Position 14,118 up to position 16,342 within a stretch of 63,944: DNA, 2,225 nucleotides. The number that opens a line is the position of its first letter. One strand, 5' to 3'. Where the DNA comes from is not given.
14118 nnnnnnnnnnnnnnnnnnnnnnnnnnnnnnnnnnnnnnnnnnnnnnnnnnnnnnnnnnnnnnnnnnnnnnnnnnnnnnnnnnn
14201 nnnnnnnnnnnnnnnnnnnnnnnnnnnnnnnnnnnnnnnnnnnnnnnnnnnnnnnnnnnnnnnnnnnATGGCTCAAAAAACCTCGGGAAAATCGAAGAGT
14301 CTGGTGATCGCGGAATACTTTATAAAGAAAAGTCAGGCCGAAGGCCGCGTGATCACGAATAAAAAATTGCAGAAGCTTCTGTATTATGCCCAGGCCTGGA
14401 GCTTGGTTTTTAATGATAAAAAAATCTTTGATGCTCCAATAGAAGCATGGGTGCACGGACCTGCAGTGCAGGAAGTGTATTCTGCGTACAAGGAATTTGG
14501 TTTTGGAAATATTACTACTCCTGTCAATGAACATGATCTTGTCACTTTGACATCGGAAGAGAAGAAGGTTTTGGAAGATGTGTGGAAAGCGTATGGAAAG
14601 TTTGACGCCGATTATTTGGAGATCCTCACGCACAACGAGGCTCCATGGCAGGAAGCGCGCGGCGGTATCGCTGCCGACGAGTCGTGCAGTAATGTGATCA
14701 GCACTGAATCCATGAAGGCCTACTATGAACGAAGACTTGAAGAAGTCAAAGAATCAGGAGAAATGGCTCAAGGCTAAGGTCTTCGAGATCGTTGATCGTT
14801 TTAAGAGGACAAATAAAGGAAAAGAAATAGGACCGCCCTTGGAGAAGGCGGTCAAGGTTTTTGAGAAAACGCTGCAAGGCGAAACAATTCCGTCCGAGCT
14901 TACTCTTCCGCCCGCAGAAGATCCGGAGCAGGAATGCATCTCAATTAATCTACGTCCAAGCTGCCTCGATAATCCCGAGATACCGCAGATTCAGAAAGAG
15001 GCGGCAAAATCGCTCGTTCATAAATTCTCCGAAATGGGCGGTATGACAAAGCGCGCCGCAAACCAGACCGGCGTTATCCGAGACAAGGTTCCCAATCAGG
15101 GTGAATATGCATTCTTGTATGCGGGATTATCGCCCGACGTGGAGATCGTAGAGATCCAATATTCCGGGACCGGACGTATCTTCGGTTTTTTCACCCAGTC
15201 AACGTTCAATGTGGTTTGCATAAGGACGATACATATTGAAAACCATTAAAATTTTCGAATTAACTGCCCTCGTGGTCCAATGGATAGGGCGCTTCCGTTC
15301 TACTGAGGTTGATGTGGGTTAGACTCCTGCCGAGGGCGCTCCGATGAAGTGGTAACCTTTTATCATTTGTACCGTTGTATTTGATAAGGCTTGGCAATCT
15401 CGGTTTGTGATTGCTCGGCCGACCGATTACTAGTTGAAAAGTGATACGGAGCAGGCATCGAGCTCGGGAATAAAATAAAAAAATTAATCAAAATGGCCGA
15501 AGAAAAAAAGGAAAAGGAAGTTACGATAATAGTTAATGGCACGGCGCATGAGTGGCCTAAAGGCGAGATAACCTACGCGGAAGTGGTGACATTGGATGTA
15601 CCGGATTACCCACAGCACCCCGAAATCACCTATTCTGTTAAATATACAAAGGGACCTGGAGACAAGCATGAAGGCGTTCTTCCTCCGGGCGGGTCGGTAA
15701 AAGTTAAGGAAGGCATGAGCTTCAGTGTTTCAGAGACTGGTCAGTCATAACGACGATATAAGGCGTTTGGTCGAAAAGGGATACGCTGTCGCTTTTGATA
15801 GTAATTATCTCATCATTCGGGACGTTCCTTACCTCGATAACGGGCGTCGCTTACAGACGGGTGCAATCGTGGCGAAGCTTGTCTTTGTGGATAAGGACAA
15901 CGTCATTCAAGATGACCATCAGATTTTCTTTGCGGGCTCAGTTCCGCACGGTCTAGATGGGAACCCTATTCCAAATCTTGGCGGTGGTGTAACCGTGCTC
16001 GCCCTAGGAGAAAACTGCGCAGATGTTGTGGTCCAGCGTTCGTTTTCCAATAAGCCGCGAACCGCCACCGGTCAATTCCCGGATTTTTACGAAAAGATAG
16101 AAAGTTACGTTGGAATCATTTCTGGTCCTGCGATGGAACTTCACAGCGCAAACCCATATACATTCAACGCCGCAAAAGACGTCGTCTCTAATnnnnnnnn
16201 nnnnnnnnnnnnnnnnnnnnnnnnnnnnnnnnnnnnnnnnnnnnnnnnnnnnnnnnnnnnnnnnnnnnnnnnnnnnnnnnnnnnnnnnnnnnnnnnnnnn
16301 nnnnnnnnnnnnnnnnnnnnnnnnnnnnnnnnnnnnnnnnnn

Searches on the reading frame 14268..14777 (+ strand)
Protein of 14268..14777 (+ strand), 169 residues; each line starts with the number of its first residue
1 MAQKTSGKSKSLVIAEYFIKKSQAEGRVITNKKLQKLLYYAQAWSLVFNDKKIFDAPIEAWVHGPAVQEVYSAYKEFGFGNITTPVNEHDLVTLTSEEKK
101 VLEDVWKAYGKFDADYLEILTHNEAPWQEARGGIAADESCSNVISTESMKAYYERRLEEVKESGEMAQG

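Call 4: search_protein_families(library=pfam, proteins=[window:14268-14777:+], max_evalue=0.1)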
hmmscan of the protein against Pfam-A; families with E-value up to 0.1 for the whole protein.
window:14268-14777:+ (169 aa): 1 family
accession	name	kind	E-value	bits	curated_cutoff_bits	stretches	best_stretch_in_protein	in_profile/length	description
PF13274.11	SocA_Panacea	-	5.6e-22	79.2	25.7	1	34-128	1-113/113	Antitoxin SocA-like, Panacea domain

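Call 5: search_protein_families(library=padloc, proteins=[window:14268-14777:+], max_evalue=0.1)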
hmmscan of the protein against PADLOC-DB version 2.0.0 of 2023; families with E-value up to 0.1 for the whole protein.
window:14268-14777:+ (169 aa): 0 families

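Call 6: search_protein_families(library=ncbifam, proteins=[window:14268-14777:+], max_evalue=0.1)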
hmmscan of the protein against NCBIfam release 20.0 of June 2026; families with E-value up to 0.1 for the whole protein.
window:14268-14777:+ (169 aa): 2 families
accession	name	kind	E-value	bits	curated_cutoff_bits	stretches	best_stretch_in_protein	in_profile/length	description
NF047745.1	SocA_antitoxin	equivalog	4.5e-20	72.1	190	1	12-162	4-164/176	type VI toxin-antitoxin system SocA family antitoxin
TIGR04202.1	capSnatchArena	signature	0.045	14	40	0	11-39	12-40/61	RNA endonuclease, cap-snatching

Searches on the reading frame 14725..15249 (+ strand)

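Call 4: search_protein_families(library=pfam, proteins=[window:14725-15249:+], max_evalue=0.1)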
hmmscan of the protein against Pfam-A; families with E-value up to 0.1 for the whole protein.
window:14725-15249:+ (174 aa): 0 families

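Call 5: search_protein_families(library=padloc, proteins=[window:14725-15249:+], max_evalue=0.1)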
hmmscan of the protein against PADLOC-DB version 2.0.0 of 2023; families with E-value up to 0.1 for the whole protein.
window:14725-15249:+ (174 aa): 0 families

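Call 6: search_protein_families(library=ncbifam, proteins=[window:14725-15249:+], max_evalue=0.1)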
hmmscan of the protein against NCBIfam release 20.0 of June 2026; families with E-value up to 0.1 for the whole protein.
window:14725-15249:+ (174 aa): 1 family
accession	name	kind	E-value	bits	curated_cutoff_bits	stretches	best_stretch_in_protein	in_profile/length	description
NF046006.1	MAG6450_fam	subfamily_domain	8.2e-05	23.1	40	1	74-170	3-99/103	MAG6450 family protein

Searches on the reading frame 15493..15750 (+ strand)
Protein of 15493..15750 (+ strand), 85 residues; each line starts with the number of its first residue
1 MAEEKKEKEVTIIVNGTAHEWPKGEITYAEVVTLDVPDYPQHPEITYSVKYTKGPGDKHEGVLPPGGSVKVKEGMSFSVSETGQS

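Call 4: search_protein_families(library=pfam, proteins=[window:15493-15750:+], max_evalue=0.1)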
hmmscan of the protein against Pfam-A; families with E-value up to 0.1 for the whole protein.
window:15493-15750:+ (85 aa): 1 family
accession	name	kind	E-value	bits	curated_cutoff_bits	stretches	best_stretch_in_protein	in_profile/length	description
PF14452.12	Multi_ubiq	-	9e-18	64.7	24.5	1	10-82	1-68/69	Multiubiquitin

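Call 5: search_protein_families(library=padloc, proteins=[window:15493-15750:+], max_evalue=0.1)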
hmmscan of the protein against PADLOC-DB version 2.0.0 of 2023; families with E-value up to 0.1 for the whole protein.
window:15493-15750:+ (85 aa): 0 families

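Call 6: search_protein_families(library=ncbifam, proteins=[window:15493-15750:+], max_evalue=0.1)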
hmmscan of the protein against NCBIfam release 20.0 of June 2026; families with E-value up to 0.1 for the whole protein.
window:15493-15750:+ (85 aa): 0 families

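Call 32: list_cluster_members(proteins=[P0001, window:15493-15750:+])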
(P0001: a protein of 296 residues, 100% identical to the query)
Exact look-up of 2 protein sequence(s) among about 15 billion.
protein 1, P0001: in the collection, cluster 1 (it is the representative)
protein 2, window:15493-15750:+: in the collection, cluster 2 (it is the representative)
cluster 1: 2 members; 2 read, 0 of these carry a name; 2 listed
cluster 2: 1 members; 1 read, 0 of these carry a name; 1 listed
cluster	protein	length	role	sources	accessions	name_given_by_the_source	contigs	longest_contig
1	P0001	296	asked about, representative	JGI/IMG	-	-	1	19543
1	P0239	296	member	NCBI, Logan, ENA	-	-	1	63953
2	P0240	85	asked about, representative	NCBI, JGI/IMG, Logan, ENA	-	-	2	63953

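Call 35: find_encoding_contigs(protein=window:15493-15750:+, flank=10000, max_places=6)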
Protein window:15493-15750:+ (85 aa): 3 contigs read that carry it; 3 places shown.
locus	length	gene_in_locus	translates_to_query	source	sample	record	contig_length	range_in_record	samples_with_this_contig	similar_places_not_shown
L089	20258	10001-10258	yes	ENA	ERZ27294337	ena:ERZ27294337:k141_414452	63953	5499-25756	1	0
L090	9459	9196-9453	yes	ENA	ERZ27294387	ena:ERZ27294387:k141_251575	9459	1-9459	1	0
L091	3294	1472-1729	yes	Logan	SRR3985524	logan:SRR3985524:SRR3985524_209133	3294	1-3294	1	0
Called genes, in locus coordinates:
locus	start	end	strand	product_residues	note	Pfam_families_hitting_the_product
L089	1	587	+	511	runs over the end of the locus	PF13632:Glyco_trans_2_3 (weak)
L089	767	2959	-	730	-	PF17191:RecG_wedge, PF01336:tRNA_anti-codon (weak), PF00270:DEAD, PF04851:ResIII, PF00271:Helicase_C, PF19833:RecG_dom3_C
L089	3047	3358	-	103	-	-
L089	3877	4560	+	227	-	PF02163:Peptidase_M50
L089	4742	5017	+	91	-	-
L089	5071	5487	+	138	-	PF00164:Ribosom_S12_S23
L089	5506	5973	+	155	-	PF00177:Ribosomal_S7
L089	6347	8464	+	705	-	PF00009:GTP_EFTU, PF22042:EF-G_D2, PF03144:GTP_EFTU_D2, PF14492:EFG_III, PF16658:RF3_C (weak), PF03764:EFG_IV, PF00679:EFG_C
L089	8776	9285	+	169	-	PF13274:SocA_Panacea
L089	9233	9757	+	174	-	-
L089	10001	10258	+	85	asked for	PF14452:Multi_ubiq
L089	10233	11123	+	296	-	PF20590:DUF6791, PF01863:YgjP-like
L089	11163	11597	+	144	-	-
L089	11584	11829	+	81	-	PF07927:HicA_toxin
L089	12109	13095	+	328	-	PF00438:S-AdoMet_synt_N, PF02772:S-AdoMet_synt_M, PF02773:S-AdoMet_synt_C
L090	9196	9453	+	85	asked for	PF14452:Multi_ubiq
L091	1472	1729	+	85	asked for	PF14452:Multi_ubiq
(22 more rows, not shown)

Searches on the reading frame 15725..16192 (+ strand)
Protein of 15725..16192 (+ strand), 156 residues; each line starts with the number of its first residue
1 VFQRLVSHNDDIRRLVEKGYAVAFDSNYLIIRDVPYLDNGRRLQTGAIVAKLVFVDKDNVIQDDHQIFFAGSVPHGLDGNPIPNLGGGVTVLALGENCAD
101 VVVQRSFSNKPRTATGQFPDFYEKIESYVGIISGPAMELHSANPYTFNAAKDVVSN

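Call 65: search_solved_structures(query=window:15725-16192:+, max_evalue=10, show_alignments=2)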
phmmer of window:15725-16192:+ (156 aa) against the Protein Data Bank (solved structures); distinct sequences matched with E-value up to 10: 0.
